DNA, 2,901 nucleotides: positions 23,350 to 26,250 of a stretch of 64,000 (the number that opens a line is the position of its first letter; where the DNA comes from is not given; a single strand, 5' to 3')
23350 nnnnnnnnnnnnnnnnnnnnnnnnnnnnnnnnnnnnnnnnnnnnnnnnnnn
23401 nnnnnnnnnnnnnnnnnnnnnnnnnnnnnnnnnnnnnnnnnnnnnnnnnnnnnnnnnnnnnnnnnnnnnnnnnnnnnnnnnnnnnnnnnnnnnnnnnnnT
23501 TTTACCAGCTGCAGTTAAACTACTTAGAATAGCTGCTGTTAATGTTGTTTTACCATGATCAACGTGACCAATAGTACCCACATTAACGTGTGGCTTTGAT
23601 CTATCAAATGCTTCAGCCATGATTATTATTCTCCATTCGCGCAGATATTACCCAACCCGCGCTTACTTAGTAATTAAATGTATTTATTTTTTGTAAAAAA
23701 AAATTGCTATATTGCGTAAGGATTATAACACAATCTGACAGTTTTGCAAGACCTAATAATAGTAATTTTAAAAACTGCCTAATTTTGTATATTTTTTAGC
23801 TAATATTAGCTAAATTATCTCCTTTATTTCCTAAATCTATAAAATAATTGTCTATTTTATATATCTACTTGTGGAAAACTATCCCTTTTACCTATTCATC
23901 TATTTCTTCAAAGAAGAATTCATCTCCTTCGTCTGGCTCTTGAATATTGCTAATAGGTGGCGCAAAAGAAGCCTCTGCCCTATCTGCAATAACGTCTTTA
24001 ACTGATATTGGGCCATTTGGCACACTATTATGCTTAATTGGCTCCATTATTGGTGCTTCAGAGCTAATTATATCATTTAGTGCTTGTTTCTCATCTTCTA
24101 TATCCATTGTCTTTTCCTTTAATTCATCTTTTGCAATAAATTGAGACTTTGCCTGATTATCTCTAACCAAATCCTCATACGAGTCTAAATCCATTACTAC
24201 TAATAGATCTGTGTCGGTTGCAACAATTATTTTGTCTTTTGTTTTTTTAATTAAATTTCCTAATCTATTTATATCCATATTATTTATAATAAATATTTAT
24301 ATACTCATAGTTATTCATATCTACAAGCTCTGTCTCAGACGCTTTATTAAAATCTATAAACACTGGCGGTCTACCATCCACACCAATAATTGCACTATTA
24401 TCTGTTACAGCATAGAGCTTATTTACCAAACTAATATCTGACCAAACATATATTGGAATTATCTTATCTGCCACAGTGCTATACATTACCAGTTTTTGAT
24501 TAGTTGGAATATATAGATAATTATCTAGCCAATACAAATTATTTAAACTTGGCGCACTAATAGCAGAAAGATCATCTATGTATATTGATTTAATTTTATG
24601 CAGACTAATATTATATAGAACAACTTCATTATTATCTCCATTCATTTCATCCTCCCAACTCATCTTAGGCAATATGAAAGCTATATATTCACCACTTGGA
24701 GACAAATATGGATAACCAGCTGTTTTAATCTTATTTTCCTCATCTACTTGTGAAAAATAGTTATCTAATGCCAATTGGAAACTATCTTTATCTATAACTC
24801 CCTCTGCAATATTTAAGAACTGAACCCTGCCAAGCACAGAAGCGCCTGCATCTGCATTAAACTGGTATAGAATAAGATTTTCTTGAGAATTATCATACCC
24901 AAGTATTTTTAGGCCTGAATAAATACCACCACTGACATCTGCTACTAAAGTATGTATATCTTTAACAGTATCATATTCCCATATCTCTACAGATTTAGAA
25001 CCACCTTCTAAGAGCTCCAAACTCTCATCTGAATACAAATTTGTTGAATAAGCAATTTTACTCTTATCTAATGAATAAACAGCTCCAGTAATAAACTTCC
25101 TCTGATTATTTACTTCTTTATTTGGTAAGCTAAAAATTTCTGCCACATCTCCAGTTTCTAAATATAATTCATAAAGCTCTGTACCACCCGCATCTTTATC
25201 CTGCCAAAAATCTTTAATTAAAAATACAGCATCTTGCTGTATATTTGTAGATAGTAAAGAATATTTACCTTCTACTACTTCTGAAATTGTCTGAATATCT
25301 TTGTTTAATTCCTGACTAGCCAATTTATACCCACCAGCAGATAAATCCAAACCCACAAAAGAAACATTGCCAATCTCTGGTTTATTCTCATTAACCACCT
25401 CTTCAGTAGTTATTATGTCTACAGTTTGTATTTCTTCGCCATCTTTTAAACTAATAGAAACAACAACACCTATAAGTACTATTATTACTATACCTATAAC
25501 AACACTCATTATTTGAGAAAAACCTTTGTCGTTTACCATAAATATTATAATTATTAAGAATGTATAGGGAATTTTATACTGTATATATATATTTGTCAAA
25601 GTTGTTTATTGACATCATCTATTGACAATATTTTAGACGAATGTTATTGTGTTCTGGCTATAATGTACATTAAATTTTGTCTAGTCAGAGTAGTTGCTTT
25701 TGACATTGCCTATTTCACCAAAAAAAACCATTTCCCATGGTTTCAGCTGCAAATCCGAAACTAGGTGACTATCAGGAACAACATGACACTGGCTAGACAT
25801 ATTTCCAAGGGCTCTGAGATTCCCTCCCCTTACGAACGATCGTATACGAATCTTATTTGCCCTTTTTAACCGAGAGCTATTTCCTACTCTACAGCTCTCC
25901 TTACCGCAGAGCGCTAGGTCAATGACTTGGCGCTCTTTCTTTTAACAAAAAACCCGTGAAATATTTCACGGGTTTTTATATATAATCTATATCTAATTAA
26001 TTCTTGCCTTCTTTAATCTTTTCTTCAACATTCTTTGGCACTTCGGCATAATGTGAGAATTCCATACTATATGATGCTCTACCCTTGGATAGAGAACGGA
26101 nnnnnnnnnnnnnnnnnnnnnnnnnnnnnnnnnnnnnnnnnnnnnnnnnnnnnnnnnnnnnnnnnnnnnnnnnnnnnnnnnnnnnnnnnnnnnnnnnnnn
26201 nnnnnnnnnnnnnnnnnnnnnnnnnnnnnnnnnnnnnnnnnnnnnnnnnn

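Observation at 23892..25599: Two-gene insertion splitting the conserved fusA-tuf linkage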

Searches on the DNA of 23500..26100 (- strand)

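Call 8: search_rna_families(source=window, start=23500, end=26100, threshold=evalue, max_evalue=10, show_alignments=2)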
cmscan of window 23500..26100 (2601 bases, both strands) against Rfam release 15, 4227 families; matches with E-value up to 10: 12.
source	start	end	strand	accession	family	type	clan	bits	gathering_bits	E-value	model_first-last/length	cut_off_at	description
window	25904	25979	+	RF00512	Leu_leader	Cis-reg; leader;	-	30.1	50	0.0014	1-148/148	no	Leucine operon leader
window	25909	25984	+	RF02064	STnc370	Gene; sRNA;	-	27.2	54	0.88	1-71/71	no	Enterobacterial sRNA STnc370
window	25935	25997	-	RF01730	Termite-leu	Cis-reg;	-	22.8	51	0.069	1-78/78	no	Termite-leu RNA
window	25218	25284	+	RF00145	snoZ105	Gene; snRNA; snoRNA; CD-box;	-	18.9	45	7.2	1-72/72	no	Small nucleolar RNA Z105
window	25399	25450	-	RF00592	SNORD78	Gene; snRNA; snoRNA; CD-box;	CL00051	18.1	38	6.5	1-65/65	no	Small nucleolar RNA SNORD78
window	25832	25981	+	RF02672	SprX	Gene; sRNA;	-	17.8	80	0.9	1-151/151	no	Small pathogenicity island RNA X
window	24321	24406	-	RF01761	wcaG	Cis-reg;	-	17.5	42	4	1-98/98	no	wcaG RNA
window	25350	25386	-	RF02477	GlsR9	Gene; snRNA; snoRNA; CD-box;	-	16.4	95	4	1-79/79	no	Small nucleolar RNA GlsR9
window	24671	24745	-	RF00571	SNORD65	Gene; snRNA; snoRNA; CD-box;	CL00057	16.3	41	3.6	1-73/73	no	Small nucleolar RNA SNORD65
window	25949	25981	-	RF00512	Leu_leader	Cis-reg; leader;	-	16.2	50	5.2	115-145/148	no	Leucine operon leader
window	25060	25122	+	RF02288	TtnuCD11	Gene; snRNA; snoRNA; CD-box;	-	16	70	1.8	1-74/74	no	Tetrahymena snoRNA TtnuCD11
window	25948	25988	-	RF02672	SprX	Gene; sRNA;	-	15.2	80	4.2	107-147/151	no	Small pathogenicity island RNA X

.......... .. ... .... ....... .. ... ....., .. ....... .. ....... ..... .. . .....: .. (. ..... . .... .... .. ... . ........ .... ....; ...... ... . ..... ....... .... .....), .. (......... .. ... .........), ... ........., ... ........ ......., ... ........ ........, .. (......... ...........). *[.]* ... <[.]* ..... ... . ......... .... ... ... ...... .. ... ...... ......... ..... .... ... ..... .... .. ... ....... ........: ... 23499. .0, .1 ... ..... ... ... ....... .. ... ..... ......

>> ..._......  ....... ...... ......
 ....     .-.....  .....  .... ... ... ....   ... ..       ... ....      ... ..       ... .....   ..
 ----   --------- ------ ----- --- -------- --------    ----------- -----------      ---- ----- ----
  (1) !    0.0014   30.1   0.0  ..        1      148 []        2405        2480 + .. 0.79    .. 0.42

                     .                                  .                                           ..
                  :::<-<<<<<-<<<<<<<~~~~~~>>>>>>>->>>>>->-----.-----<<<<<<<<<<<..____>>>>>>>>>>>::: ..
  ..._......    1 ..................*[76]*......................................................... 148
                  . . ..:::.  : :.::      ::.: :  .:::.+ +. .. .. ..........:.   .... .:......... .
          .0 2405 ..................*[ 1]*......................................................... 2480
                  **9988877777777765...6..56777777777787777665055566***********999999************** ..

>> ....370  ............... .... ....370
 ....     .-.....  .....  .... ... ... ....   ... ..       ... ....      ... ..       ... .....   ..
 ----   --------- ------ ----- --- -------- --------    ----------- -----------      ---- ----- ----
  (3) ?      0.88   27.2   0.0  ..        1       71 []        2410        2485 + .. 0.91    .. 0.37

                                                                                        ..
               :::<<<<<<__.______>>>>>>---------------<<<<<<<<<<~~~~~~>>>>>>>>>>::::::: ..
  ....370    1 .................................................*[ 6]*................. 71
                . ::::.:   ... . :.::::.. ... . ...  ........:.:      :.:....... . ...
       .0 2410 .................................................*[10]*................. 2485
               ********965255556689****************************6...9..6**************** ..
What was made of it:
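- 25650..25940 (+): Variable, G+C-richer spacer. It may be a small divergent plus-strand transcript, running from a plus-strand promoter-like site (25622-25650) to a plus-strand terminator-like hairpin (25908-25936). No Rfam match (call 8).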

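Call 98: search_rna_families(sources=[L021, L015, L066, L100, L025, L093, L065, L072], threshold=evalue, max_evalue=1)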
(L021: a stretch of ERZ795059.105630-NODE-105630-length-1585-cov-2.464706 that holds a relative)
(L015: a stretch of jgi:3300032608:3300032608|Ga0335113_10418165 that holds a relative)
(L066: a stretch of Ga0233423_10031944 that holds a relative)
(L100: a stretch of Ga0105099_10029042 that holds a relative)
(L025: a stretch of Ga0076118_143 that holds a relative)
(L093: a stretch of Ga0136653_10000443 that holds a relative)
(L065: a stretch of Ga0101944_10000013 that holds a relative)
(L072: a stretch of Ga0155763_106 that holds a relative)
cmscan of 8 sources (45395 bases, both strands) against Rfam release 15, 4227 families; matches with E-value up to 1: 2.
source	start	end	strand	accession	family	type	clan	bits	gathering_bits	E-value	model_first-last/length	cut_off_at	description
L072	6204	6281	+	RF04211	MIR5185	Gene; miRNA;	-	27.3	101.7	0.32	1-111/111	no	MIR5185 microRNA precursor family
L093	6051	6173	+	RF02958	drum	Gene; sRNA;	-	25.4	43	0.97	1-112/112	no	drum RNA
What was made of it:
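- Tried and rejected: No family matches either spacer or the tuf leader (calls 8, 98).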

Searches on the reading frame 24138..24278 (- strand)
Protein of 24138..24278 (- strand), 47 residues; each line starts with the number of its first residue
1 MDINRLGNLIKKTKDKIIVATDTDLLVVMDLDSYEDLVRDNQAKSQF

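Call 56: search_solved_structures(query=A9, max_evalue=10, show_alignments=4)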
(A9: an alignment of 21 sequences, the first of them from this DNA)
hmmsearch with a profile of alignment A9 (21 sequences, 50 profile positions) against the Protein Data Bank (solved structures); distinct sequences matched with E-value up to 10: 3.
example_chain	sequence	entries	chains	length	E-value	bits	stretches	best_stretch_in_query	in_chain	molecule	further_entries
2a6q_A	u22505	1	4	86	0.6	12.7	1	20-41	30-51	Antitoxin yefM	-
6z2i_A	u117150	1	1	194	0.96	12.1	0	4-26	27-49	de novo designed TIM barrel DeNovoTIM6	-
6wvs_A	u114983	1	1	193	4.6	9.9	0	4-28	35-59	DeNovoTIM15 hyperstable de novo TIM barrel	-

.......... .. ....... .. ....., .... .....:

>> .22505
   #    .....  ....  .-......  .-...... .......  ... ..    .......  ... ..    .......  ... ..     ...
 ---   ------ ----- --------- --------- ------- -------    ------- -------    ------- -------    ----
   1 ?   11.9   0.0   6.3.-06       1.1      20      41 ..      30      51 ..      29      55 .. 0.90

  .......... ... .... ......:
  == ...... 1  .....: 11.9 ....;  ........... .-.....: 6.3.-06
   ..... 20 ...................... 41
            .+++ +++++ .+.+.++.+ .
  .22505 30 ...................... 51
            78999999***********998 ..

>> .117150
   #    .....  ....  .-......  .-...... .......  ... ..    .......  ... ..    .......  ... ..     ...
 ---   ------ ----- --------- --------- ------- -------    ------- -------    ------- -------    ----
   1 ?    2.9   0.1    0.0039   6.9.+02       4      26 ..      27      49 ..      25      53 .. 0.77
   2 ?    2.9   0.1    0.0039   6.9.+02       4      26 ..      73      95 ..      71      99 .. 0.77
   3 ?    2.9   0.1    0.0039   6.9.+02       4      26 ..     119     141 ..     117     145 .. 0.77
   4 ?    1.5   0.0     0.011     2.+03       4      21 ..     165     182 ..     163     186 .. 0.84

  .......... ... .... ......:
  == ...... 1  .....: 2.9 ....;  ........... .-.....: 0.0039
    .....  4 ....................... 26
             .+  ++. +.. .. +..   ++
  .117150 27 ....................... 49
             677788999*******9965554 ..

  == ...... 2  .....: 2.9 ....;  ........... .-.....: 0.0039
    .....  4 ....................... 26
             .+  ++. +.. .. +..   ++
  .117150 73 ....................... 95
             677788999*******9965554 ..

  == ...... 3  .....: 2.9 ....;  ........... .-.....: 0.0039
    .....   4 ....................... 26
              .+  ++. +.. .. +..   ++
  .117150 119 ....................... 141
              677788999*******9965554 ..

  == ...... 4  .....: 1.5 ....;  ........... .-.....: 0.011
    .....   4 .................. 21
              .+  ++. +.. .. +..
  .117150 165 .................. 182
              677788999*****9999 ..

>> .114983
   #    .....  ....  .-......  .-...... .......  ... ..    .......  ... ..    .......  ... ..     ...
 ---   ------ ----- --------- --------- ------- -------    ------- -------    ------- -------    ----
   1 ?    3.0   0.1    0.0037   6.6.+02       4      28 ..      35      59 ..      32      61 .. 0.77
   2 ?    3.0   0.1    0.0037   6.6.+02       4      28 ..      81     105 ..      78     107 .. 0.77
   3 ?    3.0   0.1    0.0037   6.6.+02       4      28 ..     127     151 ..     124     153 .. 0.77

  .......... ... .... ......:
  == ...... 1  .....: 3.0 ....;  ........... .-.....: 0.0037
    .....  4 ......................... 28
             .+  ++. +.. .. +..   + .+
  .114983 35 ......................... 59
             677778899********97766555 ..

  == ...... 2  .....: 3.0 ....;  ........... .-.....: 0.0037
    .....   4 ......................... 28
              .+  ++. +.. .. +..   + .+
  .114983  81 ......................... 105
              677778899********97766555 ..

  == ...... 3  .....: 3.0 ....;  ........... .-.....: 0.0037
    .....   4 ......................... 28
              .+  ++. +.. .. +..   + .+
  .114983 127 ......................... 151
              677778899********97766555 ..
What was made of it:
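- E. coli YefM is the top PDB sequence hit of the N-domain profile (call 56).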
